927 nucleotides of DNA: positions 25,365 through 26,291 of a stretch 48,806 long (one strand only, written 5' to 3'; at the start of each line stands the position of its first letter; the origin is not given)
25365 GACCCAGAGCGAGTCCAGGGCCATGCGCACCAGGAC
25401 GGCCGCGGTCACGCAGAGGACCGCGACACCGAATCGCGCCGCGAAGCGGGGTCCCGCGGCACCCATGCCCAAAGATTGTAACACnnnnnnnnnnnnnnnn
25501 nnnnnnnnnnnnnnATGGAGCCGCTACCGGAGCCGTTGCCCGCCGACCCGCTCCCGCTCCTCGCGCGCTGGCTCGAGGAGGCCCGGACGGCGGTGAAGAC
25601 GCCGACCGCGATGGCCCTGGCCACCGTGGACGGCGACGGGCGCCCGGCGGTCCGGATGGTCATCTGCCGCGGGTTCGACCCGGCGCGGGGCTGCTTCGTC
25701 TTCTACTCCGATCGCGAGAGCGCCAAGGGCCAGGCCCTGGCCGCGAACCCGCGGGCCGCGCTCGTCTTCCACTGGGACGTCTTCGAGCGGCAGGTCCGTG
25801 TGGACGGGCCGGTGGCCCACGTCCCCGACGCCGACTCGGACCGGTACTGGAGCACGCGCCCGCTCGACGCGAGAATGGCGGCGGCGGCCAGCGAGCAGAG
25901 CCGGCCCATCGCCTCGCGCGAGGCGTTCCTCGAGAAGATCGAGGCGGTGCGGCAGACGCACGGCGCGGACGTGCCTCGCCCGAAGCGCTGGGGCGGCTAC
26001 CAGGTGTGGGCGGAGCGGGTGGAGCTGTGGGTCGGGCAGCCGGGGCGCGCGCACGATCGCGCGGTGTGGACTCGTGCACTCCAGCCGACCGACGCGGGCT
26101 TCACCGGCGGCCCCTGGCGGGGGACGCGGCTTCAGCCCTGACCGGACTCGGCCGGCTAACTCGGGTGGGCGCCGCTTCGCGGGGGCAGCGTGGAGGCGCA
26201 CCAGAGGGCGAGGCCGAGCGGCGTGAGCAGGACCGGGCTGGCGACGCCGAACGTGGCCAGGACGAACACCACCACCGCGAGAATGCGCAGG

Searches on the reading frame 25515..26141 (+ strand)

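Call 78: search_protein_families(library=pfam, proteins=[window:25515-26141:+], max_evalue=0.001)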
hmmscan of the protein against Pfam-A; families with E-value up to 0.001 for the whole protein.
window:25515-26141:+ (208 aa): 3 families
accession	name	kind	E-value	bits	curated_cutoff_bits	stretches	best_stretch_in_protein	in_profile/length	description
PF01243.27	PNPOx_N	-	1.2e-25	90.6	28.1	1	21-148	3-119/120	Pyridoxamine 5'-phosphate oxidase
PF12766.13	Pyridox_oxase_2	-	1.7e-11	45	26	1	25-101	16-97/100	Pyridoxamine 5'-phosphate oxidase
PF10590.14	PNP_phzG_C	-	3.2e-10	40.2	27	1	159-208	1-42/42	Pyridoxine 5'-phosphate oxidase C-terminal dimerisation region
